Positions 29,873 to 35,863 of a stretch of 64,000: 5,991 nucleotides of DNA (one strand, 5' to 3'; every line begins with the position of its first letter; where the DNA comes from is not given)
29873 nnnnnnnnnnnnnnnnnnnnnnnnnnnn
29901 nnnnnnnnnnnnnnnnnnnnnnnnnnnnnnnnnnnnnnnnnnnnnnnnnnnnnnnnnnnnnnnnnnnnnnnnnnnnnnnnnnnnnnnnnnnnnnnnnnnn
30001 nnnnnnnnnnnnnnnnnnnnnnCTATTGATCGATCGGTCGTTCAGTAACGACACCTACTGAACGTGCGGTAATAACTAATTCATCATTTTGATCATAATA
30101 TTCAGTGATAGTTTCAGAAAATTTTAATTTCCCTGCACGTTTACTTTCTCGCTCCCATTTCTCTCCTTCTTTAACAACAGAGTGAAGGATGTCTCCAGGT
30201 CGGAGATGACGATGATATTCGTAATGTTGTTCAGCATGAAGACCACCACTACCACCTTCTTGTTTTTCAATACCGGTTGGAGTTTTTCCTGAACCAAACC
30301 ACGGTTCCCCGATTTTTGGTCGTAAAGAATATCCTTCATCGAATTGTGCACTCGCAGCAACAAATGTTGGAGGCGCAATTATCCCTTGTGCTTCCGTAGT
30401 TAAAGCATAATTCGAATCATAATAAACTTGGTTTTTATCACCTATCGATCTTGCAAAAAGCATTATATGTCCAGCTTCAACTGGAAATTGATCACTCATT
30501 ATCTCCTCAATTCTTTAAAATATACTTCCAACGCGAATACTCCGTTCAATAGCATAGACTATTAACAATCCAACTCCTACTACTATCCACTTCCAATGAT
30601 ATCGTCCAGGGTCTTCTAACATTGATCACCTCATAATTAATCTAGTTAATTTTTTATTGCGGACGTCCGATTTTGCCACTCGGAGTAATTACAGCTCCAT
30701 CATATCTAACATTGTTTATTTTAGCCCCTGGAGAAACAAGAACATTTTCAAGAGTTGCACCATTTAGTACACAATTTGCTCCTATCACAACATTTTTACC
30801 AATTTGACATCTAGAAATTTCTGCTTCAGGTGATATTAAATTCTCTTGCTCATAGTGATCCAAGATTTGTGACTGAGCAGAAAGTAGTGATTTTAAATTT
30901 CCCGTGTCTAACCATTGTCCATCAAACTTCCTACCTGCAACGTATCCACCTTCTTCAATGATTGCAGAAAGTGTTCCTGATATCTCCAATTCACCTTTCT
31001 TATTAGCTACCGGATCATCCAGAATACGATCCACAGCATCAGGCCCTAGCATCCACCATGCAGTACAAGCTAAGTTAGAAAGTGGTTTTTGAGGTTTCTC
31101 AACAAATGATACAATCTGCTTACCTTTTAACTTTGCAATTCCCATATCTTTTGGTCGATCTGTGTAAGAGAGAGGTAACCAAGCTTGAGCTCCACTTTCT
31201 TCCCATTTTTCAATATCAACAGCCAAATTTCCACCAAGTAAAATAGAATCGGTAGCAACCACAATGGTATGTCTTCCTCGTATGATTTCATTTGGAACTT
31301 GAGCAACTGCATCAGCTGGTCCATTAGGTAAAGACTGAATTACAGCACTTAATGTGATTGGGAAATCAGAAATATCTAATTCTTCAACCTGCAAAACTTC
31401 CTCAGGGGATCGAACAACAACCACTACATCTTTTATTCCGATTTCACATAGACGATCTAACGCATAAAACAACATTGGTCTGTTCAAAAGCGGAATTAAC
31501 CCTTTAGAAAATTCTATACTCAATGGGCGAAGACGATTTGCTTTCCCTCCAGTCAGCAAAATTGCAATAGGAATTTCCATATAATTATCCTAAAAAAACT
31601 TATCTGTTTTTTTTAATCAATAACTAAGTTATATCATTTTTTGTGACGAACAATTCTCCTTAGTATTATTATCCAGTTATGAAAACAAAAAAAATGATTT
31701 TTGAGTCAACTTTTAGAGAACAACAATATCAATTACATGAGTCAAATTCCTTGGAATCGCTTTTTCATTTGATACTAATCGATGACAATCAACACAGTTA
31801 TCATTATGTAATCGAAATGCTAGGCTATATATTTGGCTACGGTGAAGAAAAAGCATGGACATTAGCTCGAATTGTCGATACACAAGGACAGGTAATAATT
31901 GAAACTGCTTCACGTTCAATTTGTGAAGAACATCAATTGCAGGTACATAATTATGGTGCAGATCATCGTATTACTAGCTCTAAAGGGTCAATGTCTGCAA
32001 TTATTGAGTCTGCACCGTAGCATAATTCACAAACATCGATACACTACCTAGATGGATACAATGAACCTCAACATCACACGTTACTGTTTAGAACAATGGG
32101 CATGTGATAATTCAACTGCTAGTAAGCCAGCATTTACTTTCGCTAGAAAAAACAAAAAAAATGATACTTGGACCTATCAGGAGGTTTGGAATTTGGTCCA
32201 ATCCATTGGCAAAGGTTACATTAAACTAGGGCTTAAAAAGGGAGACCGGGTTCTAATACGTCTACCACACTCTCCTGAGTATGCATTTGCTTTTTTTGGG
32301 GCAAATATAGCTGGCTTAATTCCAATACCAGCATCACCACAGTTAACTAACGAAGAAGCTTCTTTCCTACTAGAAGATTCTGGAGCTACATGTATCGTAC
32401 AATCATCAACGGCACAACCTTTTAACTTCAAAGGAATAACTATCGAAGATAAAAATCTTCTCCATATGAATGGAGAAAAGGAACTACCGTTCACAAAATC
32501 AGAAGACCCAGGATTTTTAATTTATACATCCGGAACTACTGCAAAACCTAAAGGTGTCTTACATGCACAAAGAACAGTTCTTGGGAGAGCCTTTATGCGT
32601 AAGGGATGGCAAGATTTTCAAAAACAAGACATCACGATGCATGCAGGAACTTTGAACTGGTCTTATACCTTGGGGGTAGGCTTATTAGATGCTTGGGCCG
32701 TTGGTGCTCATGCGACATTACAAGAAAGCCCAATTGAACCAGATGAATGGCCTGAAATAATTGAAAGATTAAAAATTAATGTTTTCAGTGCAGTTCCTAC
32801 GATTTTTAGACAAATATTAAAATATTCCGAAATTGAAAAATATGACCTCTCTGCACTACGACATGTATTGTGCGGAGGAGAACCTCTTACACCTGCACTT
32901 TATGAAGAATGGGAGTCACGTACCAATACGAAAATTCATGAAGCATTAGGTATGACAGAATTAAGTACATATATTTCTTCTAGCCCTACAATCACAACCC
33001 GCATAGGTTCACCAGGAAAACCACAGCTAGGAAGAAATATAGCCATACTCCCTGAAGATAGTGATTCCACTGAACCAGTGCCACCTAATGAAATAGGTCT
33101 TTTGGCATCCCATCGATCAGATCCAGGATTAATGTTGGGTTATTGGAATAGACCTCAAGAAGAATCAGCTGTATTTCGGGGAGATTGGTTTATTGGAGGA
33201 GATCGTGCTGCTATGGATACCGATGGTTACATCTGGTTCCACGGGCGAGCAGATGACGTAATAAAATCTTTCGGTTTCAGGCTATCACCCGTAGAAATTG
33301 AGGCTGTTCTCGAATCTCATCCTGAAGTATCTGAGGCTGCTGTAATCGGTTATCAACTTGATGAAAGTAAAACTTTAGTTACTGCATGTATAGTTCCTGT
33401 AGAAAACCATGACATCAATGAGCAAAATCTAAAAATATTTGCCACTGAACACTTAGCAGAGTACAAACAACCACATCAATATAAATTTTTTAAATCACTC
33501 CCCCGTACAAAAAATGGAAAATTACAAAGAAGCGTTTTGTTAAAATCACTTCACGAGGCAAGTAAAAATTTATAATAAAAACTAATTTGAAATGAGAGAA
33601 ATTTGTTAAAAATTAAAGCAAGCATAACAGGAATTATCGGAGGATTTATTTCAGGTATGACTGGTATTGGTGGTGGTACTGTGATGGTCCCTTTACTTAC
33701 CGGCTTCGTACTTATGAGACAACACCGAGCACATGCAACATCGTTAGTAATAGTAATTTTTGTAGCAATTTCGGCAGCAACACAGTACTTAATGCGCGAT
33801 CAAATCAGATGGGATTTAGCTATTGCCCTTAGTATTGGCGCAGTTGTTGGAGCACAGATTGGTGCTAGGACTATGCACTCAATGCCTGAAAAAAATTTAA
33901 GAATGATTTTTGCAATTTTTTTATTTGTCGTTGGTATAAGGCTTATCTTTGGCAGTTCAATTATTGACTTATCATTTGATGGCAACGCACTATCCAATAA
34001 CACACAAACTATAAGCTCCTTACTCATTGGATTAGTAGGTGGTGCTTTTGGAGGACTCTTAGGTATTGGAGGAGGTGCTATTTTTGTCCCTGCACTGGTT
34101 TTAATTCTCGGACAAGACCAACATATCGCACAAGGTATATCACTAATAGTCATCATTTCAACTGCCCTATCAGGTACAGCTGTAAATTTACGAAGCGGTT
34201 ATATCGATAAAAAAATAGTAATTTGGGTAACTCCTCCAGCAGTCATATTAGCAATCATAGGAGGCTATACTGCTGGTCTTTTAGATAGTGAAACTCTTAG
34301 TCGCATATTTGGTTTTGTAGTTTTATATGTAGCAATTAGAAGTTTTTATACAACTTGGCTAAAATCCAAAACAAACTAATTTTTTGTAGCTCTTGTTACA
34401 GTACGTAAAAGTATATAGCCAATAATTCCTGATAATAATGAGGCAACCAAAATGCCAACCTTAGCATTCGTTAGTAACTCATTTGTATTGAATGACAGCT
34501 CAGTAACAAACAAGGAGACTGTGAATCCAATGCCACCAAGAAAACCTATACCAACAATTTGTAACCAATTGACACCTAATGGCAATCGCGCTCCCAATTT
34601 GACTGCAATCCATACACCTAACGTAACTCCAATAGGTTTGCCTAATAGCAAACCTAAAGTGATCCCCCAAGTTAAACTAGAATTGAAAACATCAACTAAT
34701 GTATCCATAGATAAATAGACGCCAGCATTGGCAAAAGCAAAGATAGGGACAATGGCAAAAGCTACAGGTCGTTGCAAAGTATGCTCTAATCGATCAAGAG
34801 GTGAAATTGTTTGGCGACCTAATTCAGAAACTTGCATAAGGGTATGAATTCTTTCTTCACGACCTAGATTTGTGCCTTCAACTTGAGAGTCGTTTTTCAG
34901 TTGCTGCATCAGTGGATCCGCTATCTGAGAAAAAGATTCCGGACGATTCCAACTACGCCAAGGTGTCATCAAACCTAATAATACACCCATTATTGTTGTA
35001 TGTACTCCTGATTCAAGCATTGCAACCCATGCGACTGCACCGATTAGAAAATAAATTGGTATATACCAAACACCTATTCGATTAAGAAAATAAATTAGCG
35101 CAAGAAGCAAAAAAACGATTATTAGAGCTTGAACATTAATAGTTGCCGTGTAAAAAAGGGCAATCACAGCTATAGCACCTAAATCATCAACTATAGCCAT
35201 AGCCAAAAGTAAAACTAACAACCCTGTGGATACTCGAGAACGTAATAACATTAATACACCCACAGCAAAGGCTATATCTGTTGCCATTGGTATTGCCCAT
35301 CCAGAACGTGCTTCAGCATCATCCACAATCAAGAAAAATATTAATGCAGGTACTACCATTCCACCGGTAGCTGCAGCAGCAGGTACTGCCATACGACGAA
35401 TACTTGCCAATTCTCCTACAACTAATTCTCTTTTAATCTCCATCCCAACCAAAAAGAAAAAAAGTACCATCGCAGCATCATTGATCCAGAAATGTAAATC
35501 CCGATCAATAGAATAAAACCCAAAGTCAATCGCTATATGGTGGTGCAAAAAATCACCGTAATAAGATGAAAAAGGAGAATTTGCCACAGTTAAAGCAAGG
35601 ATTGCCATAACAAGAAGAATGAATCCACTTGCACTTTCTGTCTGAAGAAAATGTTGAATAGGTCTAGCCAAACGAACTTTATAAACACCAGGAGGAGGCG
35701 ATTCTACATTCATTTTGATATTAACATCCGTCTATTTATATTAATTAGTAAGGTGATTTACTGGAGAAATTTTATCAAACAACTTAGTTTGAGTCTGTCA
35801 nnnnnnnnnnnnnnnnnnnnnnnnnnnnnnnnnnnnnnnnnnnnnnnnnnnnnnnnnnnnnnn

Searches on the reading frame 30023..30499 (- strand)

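Call 31: search_protein_families(library=pfam, proteins=[window:30023-30499:-], max_evalue=0.0001)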
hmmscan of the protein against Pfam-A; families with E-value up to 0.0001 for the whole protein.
window:30023-30499:- (158 aa): 1 family
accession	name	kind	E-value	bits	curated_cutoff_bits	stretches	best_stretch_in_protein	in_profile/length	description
PF13452.11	FAS1_DH_region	-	2e-17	64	22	1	3-144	10-131/132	FAS1-like, dehydratase domain region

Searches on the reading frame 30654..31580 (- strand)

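Call 31: search_protein_families(library=pfam, proteins=[window:30654-31580:-], max_evalue=0.0001)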
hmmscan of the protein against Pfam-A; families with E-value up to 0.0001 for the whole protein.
window:30654-31580:- (308 aa): 3 families
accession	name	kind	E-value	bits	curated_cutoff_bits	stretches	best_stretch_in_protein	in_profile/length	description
PF00483.29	NTP_transferase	-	7.4e-36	124.4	21.2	1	6-241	2-244/245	Nucleotidyl transferase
PF12804.13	NTP_transf_3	-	2.7e-09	37.8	27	1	6-136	1-121/160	MobA-like NTP transferase domain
PF00132.30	Hexapep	-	1.9e-05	24.6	27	0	247-274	8-36/36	Bacterial transferase hexapeptide (six repeats)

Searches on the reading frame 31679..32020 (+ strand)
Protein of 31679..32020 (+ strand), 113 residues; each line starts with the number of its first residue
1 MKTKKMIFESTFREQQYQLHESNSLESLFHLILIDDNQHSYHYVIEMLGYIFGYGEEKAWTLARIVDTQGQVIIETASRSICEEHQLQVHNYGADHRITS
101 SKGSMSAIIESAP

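Call 31: search_protein_families(library=pfam, proteins=[window:31679-32020:+], max_evalue=0.0001)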
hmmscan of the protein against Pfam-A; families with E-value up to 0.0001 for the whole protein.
window:31679-32020:+ (113 aa): 1 family
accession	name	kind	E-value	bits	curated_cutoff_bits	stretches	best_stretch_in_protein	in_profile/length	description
PF02617.22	ClpS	-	1.5e-13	50.7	23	1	27-94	4-71/80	ATP-dependent Clp protease adaptor protein ClpS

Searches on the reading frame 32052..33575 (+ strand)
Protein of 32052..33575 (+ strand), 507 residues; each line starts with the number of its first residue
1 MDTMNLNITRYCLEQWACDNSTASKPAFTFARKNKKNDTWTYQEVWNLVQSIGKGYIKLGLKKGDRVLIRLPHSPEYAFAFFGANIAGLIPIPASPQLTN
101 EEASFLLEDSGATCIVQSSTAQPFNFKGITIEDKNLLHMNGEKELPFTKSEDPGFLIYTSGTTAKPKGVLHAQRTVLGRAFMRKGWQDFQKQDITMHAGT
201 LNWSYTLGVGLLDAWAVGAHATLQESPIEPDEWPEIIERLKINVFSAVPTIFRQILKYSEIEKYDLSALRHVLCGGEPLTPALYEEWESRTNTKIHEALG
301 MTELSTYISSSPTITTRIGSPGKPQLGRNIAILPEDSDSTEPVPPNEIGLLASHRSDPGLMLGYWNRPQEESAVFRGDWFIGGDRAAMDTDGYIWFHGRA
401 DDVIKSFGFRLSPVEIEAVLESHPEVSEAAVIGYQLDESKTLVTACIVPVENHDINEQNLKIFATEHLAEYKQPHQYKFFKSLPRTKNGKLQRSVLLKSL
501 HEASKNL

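Call 31: search_protein_families(library=pfam, proteins=[window:32052-33575:+], max_evalue=0.0001)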
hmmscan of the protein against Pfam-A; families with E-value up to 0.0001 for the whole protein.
window:32052-33575:+ (507 aa): 2 families
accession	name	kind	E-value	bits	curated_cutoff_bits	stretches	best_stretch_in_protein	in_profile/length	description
PF00501.34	AMP-binding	-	2.1e-66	224.8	29.9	1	20-365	6-384/384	AMP-binding enzyme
PF13193.12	AMP-binding_C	-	1.7e-14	54.9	24.5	1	415-490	1-76/76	AMP-binding enzyme C-terminal domain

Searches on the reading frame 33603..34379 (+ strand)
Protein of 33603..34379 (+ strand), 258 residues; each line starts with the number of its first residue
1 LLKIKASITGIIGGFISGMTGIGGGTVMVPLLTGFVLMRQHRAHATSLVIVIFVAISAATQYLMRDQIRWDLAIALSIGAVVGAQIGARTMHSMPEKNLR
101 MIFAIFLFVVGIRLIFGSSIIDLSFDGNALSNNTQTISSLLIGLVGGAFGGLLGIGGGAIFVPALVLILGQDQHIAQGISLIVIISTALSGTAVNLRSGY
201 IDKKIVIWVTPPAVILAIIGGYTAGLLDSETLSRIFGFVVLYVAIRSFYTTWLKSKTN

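Call 31: search_protein_families(library=pfam, proteins=[window:33603-34379:+], max_evalue=0.0001)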
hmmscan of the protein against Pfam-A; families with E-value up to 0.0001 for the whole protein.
window:33603-34379:+ (258 aa): 1 family
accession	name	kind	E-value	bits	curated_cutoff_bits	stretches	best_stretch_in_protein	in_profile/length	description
PF01925.25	TauE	-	4.5e-51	174.2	32.6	2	6-114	129-237/237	Sulfite exporter TauE/SafE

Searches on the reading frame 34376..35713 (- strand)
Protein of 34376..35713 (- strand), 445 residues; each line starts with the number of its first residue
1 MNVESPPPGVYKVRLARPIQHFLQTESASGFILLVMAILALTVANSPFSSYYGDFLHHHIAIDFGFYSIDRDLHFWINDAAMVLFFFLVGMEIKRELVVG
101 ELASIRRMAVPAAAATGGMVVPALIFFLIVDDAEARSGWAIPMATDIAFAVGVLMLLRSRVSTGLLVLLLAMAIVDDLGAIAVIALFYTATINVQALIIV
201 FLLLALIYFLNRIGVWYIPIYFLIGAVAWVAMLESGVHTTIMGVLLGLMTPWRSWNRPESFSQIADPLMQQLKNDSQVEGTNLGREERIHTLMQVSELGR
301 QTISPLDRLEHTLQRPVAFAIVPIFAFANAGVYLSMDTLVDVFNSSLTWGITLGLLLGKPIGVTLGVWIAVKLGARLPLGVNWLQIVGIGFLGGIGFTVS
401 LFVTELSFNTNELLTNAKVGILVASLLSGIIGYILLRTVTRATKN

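Call 31: search_protein_families(library=pfam, proteins=[window:34376-35713:-], max_evalue=0.0001)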
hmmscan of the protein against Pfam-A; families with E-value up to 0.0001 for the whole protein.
window:34376-35713:- (445 aa): 1 family
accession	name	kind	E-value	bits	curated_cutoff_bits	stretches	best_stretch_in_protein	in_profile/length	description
PF06965.17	Na_H_antiport_1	-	2.1e-138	461.7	23.5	1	21-436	2-374/374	Na+/H+ antiporter 1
